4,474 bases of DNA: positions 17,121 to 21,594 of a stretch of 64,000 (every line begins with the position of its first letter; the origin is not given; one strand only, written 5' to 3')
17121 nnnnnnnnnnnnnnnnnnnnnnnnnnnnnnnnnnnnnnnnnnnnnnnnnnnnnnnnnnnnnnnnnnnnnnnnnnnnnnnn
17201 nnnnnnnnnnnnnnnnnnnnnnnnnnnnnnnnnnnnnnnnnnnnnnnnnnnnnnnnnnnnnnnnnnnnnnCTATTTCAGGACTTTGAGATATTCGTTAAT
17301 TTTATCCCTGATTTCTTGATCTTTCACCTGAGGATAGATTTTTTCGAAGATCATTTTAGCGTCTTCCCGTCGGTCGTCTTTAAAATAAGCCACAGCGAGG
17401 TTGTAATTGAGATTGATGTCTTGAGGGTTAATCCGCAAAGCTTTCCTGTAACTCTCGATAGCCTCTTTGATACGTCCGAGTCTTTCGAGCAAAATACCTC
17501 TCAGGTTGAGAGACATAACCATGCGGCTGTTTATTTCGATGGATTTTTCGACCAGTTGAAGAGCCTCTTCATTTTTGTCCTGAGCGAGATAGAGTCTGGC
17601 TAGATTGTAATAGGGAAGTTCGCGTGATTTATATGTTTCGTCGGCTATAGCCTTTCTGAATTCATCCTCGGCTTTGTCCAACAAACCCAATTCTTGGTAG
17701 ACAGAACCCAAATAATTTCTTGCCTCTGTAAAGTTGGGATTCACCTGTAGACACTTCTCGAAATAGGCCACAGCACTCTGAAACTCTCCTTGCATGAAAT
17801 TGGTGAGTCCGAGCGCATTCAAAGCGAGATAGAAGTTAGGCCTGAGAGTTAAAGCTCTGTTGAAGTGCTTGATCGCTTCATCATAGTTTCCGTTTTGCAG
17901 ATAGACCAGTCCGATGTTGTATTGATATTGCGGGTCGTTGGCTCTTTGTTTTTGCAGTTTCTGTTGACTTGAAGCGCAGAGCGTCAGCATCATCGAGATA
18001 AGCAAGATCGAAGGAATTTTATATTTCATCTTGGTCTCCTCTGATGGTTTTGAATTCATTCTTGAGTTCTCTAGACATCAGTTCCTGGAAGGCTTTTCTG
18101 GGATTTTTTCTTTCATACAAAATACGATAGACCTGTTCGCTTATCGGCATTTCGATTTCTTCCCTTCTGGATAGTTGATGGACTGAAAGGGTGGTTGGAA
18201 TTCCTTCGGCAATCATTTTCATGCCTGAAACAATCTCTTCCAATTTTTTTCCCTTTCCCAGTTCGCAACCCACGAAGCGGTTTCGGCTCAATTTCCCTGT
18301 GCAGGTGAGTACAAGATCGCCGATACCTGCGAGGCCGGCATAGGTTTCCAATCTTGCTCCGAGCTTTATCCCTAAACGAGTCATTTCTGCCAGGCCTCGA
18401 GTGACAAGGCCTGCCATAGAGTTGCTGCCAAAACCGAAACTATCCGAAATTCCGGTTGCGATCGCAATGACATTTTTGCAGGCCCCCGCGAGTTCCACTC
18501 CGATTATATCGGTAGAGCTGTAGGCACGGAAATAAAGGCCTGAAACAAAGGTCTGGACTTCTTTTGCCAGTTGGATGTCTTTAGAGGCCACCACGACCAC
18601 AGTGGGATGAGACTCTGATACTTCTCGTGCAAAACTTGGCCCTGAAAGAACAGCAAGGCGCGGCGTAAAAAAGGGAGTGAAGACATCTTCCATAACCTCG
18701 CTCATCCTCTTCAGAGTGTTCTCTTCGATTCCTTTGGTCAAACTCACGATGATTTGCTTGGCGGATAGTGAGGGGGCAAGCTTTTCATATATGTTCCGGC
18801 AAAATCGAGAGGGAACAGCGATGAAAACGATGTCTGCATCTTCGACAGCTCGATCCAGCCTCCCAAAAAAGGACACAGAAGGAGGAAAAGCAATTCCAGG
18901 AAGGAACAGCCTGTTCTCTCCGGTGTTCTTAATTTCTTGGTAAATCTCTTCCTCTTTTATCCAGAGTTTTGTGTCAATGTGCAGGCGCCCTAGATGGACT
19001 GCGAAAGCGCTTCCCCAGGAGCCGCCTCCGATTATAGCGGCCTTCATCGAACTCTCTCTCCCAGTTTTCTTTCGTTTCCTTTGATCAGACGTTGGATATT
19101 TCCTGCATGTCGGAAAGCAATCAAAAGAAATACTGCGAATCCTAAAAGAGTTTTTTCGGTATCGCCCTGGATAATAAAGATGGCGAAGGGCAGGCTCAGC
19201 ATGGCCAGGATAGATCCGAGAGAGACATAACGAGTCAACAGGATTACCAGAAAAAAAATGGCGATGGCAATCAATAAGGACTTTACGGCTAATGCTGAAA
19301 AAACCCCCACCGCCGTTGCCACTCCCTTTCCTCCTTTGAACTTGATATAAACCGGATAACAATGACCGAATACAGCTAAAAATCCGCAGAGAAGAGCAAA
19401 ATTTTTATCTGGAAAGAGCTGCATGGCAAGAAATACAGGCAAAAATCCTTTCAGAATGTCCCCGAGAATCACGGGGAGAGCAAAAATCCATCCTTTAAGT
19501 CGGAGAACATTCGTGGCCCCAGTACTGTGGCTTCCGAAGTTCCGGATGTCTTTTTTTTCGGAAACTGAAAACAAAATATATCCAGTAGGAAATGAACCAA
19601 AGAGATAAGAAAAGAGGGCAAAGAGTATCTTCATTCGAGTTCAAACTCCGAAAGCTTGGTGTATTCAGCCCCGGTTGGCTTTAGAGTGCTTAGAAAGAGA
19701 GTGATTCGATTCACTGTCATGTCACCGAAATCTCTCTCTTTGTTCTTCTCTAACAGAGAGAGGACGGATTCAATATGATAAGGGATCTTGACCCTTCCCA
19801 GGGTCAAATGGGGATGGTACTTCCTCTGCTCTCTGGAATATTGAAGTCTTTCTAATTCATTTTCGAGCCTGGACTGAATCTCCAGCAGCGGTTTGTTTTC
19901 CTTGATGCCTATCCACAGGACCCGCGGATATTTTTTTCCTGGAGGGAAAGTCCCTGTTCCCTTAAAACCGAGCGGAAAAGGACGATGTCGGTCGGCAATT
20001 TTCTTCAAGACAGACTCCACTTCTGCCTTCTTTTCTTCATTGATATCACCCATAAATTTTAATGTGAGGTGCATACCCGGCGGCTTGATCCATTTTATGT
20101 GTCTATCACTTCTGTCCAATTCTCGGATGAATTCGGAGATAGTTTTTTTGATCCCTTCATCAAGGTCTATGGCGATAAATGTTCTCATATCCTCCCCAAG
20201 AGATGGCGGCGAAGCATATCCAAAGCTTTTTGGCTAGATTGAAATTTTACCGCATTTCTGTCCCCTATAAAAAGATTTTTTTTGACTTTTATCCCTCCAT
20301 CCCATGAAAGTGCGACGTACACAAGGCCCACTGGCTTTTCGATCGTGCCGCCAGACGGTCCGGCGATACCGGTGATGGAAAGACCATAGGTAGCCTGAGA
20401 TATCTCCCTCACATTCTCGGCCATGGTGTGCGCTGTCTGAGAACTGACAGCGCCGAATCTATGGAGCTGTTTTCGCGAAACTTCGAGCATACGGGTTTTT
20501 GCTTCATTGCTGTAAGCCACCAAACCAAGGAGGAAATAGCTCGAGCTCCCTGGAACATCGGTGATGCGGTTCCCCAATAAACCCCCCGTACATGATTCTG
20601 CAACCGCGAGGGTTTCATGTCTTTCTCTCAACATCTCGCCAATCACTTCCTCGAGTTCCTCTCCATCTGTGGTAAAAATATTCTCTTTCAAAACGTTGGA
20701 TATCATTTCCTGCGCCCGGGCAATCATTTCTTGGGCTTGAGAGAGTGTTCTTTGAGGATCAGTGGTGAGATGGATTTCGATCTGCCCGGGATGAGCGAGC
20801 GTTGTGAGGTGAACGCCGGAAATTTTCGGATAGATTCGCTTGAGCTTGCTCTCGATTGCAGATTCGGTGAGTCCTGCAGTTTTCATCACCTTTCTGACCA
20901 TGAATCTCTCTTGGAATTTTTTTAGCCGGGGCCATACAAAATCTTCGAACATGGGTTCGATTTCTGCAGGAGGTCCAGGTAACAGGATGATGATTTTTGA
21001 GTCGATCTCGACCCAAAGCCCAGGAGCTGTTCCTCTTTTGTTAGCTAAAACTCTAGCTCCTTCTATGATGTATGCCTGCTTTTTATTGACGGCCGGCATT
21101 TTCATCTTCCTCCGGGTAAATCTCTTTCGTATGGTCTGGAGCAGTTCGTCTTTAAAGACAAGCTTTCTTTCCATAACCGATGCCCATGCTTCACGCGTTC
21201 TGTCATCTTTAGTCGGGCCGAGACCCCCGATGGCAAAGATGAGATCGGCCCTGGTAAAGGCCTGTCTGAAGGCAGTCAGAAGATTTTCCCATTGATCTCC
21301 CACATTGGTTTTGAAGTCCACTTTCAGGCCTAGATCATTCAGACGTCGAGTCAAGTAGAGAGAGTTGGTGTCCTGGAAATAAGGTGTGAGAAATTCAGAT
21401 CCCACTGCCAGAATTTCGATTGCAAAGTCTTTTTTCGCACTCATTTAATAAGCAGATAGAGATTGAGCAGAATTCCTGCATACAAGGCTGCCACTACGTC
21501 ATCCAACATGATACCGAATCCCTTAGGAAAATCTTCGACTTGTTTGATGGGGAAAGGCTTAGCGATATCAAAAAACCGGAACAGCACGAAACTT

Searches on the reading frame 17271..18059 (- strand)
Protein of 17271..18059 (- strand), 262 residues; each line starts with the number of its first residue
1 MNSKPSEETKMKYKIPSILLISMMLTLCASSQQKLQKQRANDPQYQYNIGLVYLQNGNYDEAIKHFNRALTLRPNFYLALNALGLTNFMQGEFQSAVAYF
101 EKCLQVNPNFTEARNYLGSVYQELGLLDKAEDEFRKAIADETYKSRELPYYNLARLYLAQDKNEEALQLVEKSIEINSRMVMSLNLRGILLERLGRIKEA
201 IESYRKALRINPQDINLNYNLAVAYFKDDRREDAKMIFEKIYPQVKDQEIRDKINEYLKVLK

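Call 64: search_protein_families(library=pfam, proteins=[window:17271-18059:-], max_evalue=0.00001)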
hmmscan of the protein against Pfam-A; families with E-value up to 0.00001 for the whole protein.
window:17271-18059:- (262 aa): 29 families (the best 25 are shown)
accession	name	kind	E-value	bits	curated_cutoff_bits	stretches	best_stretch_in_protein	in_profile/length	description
PF00515.34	TPR_1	-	4.1e-43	143.9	27.8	3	46-76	4-34/34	Tetratricopeptide repeat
PF07719.23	TPR_2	-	3e-40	133.4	27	3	44-75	2-33/34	Tetratricopeptide repeat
PF13181.12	TPR_8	-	7.5e-36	119.7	25.7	2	44-75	2-33/34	Tetratricopeptide repeat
PF13432.12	TPR_16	-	2e-32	111.7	32.7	3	47-102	1-56/65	Tetratricopeptide repeat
PF13424.12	TPR_12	-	4e-30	104.3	30.1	4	46-106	6-74/77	Tetratricopeptide repeat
PF13414.12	TPR_11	-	1e-27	95.9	26.8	2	194-227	7-40/42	TPR repeat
PF13431.12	TPR_17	-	2e-27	93.6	24.4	0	99-131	1-33/34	Tetratricopeptide repeat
PF14559.12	TPR_19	-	1.1e-23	83.7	25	2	88-139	2-53/68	Tetratricopeptide repeat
PF13428.12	TPR_14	-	1.2e-23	81.6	23.5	0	46-84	4-42/44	Tetratricopeptide repeat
PF13374.12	TPR_10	-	1.2e-22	79.7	27.5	0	150-177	5-32/42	Tetratricopeptide repeat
PF13176.12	TPR_7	-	1.7e-17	62.3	27.9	0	48-74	4-30/36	Tetratricopeptide repeat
PF13371.12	TPR_9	-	1e-16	61.1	35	2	51-109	3-61/73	Tetratricopeptide repeat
PF13174.12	TPR_6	-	4.6e-16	58.7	26.3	0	46-75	3-32/33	Tetratricopeptide repeat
PF25063.1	ARM_TT21_C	-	5.3e-15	56.3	35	1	149-242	97-191/209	Tetratricopeptide repeat protein 21 C-terminal ARM domain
PF24575.1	TPR_Slam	-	6e-15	56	35.2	1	187-238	53-104/104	Surface lipoprotein assembly modifier, N-terminal TPR repeats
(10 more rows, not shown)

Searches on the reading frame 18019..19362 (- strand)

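Call 64: search_protein_families(library=pfam, proteins=[window:18019-19362:-], max_evalue=0.00001)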
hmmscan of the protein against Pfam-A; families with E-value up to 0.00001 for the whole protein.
window:18019-19362:- (447 aa): 5 families
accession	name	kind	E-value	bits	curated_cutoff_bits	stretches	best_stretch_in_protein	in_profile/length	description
PF07479.19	NAD_Gly3P_dh_C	-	2.1e-53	180.8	25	1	285-425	1-141/142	NAD-dependent glycerol-3-phosphate dehydrogenase C-terminus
PF01210.29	NAD_Gly3P_dh_N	-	7.2e-45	153.2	23.1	1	108-265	2-157/158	NAD-dependent glycerol-3-phosphate dehydrogenase N-terminus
PF20618.3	GPD_NAD_C_bact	-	1.1e-21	77.5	27.6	1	345-411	1-66/66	Bacterial GPD, NAD-dependent C-terminal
PF03807.23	F420_oxidored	-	4.4e-06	27.6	21.6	0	108-210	2-93/94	NADP oxidoreductase coenzyme F420-dependent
PF02558.23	ApbA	-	7.9e-06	26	22.2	0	109-215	2-106/150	Ketopantoate reductase PanE/ApbA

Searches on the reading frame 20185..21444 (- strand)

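Call 64: search_protein_families(library=pfam, proteins=[window:20185-21444:-], max_evalue=0.00001)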
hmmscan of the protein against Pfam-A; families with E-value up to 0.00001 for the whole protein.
window:20185-21444:- (419 aa): 3 families
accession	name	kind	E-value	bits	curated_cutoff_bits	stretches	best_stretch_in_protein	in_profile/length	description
PF02464.23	CinA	-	3e-55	186.6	23.5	1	262-414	2-154/155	Competence-damaged protein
PF00994.29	MoCF_biosynth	-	1.5e-29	103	26.6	1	10-176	1-144/144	Probable molybdopterin binding domain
PF18146.6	CinA_KH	-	4e-11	43.3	27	1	184-257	1-72/73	Damage-inducible protein CinA KH domain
